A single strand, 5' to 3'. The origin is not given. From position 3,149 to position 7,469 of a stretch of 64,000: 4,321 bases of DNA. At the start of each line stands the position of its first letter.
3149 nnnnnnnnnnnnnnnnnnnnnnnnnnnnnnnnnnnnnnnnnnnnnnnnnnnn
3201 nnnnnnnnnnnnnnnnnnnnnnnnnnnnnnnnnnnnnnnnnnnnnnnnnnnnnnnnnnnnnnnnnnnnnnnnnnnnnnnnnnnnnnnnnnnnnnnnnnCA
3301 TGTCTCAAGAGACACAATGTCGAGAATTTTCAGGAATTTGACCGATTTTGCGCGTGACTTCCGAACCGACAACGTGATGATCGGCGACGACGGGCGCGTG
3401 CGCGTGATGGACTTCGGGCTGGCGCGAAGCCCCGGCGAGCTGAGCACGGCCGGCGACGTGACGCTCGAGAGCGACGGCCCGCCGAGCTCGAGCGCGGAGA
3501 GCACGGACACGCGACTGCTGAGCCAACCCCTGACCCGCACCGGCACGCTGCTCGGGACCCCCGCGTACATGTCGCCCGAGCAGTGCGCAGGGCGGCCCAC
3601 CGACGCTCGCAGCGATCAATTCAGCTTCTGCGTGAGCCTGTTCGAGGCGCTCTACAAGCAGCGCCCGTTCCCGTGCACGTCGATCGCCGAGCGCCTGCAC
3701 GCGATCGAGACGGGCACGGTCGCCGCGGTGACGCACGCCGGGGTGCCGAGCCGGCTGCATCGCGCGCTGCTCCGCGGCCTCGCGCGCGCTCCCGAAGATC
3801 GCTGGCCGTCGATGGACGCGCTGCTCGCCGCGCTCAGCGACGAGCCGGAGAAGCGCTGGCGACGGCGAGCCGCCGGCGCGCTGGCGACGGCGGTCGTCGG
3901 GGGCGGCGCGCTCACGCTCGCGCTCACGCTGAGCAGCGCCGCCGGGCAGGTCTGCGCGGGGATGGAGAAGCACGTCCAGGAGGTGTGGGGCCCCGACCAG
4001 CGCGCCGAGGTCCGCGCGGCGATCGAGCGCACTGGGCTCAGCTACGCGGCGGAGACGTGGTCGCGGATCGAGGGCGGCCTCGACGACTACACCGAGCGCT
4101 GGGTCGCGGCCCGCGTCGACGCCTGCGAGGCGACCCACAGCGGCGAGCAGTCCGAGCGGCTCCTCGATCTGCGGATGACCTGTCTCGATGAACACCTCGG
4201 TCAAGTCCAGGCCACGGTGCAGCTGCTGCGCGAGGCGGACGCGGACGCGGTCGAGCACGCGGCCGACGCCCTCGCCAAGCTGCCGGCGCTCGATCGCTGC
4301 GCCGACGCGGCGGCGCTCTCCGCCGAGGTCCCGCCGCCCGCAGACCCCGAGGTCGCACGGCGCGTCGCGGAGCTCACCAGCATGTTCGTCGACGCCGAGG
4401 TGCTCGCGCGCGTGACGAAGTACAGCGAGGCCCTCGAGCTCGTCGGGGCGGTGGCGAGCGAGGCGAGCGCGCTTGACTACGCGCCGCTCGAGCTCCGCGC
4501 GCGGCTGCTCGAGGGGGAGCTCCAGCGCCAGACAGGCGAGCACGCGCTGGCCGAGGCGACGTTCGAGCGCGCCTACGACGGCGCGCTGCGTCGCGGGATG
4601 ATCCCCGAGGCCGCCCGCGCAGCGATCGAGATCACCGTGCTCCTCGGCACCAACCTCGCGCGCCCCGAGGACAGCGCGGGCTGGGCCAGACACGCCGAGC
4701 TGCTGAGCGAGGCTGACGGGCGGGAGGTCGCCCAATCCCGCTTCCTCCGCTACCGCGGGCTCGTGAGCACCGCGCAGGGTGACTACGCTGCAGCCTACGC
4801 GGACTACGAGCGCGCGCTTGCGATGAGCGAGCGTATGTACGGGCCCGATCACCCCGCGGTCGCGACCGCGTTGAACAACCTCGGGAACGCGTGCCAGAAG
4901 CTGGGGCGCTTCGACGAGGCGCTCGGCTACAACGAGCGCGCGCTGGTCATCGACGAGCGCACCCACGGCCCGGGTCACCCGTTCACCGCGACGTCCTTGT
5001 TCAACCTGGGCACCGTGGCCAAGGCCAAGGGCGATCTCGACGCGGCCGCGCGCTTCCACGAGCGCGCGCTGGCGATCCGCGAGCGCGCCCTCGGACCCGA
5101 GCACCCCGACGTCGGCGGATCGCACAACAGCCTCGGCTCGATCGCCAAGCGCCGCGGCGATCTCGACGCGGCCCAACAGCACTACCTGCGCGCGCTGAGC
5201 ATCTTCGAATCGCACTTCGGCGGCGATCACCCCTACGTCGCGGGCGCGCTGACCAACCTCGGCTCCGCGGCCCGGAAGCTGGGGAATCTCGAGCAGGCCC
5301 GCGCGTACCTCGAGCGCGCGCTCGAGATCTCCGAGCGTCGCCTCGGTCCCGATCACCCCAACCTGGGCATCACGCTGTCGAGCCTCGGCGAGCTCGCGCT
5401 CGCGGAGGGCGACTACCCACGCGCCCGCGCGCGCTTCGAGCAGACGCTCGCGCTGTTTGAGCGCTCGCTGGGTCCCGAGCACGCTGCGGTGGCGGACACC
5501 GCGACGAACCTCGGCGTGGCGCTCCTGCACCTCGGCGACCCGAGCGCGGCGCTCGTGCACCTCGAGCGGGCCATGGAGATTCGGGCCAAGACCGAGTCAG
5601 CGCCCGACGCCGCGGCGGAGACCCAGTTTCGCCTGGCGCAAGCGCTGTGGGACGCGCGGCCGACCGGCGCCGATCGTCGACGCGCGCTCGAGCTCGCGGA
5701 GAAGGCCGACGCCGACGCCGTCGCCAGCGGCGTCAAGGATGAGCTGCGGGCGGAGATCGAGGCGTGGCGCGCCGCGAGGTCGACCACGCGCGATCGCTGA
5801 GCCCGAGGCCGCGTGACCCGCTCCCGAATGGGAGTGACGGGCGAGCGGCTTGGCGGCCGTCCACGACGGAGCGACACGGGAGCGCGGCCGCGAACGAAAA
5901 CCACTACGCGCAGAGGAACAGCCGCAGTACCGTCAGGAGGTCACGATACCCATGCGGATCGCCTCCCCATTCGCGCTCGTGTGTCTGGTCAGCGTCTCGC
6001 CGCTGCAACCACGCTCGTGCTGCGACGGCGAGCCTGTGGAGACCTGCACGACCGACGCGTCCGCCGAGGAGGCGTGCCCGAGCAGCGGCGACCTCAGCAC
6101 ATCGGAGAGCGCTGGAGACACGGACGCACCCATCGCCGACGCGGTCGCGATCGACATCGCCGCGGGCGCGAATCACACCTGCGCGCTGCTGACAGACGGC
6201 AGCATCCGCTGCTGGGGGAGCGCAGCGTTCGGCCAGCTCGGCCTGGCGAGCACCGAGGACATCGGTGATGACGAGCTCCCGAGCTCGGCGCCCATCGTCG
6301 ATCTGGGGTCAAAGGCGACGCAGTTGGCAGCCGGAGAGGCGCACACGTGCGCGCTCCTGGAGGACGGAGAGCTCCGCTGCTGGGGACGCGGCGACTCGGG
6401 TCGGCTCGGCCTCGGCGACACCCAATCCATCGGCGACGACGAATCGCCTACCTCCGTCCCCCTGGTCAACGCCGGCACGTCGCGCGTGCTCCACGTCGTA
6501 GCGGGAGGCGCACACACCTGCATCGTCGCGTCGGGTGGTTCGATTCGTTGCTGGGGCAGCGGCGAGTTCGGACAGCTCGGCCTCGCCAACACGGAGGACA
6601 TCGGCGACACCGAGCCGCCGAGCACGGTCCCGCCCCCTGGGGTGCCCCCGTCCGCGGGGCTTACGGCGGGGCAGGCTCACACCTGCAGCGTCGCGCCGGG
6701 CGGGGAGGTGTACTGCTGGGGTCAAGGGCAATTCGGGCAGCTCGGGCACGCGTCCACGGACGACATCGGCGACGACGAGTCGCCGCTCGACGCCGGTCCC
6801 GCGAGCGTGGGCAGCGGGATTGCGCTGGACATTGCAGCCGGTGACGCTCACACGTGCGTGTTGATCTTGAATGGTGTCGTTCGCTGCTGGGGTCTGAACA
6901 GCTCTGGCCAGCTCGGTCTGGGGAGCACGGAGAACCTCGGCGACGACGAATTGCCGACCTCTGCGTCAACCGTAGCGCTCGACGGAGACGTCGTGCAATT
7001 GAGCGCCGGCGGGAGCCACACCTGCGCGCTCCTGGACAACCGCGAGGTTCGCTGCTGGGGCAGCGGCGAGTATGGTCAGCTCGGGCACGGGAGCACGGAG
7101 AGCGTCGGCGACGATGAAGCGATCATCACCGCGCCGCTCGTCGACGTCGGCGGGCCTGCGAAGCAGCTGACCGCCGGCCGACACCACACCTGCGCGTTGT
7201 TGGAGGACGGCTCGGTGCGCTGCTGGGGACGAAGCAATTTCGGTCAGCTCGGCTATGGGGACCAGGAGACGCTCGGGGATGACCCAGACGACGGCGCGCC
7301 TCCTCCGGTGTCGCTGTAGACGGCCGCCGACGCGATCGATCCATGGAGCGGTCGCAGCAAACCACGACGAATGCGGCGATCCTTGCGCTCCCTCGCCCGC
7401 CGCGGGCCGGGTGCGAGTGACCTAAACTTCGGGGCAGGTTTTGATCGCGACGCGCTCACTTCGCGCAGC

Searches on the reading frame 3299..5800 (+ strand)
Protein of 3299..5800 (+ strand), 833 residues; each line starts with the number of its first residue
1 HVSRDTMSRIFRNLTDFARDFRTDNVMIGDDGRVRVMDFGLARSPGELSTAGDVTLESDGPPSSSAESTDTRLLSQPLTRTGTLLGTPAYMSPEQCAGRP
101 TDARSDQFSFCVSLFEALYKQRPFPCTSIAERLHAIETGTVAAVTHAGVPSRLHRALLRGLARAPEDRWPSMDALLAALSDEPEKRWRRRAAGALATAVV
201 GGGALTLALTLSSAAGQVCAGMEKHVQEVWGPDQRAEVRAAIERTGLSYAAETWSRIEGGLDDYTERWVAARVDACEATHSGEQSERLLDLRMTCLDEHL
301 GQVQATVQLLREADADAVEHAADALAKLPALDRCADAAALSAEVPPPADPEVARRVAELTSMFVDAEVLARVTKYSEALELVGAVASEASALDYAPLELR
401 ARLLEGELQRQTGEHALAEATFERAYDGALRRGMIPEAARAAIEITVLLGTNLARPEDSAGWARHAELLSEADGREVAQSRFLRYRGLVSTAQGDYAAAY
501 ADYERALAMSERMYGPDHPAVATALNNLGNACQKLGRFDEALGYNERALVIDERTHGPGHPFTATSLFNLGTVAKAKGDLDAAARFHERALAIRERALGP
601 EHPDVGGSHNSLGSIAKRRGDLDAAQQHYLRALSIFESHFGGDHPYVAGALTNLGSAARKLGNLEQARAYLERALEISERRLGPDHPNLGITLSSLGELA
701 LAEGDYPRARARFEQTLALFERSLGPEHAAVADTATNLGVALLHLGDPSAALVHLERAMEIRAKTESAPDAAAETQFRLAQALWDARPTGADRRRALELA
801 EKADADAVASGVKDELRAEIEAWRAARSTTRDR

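Call 27: search_protein_families(library=pfam, proteins=[window:3299-5800:+], max_evalue=0.001)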
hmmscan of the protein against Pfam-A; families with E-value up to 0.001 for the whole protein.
window:3299-5800:+ (833 aa): 18 families
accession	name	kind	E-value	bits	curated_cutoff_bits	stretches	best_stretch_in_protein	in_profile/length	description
PF13424.12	TPR_12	-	1.8e-92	304.1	30.1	6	521-595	2-76/77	Tetratricopeptide repeat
PF13374.12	TPR_10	-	4.4e-61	201.7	27.5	7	647-688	1-42/42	Tetratricopeptide repeat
PF24885.1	TPR_NPHP3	-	2.9e-41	141.9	100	3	648-775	99-226/239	Nephrocystin-3 TPR domain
PF00515.34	TPR_1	-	9.4e-36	120.6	27.8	2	522-553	1-32/34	Tetratricopeptide repeat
PF07719.23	TPR_2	-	3e-29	99.1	27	2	649-679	2-32/34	Tetratricopeptide repeat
PF13181.12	TPR_8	-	4.2e-26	89.3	25.7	1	649-679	2-32/34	Tetratricopeptide repeat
PF13176.12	TPR_7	-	3.9e-22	76.8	27.9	1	524-552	1-29/36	Tetratricopeptide repeat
PF17874.7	TPR_MalT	-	1.5e-17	64.3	45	2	485-638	6-154/336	MalT-like TPR region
PF13432.12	TPR_16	-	2.1e-13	50.9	32.7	3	492-551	9-60/65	Tetratricopeptide repeat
PF13431.12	TPR_17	-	1.4e-11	44.1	24.4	0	519-542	10-33/34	Tetratricopeptide repeat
PF07721.20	TPR_4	-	7.1e-10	39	27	0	734-757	3-26/26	Tetratricopeptide repeat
PF00069.31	Pkinase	-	7.5e-10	39.1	31.7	1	19-134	122-207/263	Protein kinase domain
PF07714.23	PK_Tyr_Ser-Thr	-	1.2e-08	35.1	23.1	1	88-177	168-256/258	Protein tyrosine and serine/threonine kinase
PF14559.12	TPR_19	-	3.3e-07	31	25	1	492-542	3-45/68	Tetratricopeptide repeat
PF13428.12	TPR_14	-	5.6e-07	30.1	23.5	0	650-677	3-30/44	Tetratricopeptide repeat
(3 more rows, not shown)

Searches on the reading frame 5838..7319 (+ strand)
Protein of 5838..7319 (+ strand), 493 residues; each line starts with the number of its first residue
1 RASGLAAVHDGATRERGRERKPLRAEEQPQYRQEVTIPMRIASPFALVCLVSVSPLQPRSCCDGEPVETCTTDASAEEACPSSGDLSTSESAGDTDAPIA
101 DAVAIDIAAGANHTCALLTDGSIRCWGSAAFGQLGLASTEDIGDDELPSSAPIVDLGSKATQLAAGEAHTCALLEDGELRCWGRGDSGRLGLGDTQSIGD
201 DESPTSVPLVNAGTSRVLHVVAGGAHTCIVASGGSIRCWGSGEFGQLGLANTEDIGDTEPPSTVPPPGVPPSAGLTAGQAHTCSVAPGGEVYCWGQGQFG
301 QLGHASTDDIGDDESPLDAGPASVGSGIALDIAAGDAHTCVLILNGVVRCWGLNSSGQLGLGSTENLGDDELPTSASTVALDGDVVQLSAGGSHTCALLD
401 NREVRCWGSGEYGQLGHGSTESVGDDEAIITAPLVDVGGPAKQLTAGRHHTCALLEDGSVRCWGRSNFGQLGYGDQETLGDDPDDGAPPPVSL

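Call 27: search_protein_families(library=pfam, proteins=[window:5838-7319:+], max_evalue=0.001)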
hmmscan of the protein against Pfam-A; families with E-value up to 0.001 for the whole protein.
window:5838-7319:+ (493 aa): 4 families
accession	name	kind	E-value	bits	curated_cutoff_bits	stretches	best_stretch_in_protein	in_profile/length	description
PF25390.1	WD40_RLD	-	8.5e-85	285.7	150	2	201-477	74-336/363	RCC1-like domain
PF13540.12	RCC1_2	-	3.5e-68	224.3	22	7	385-414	1-30/30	Regulator of chromosome condensation (RCC1) repeat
PF00415.24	RCC1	-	1.4e-53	179.7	21.7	6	176-230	1-50/50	Regulator of chromosome condensation (RCC1) repeat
PF25384.1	Alsin_RLD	-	6.7e-07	29.4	100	0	330-363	278-311/405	Alsin RCC1-like domain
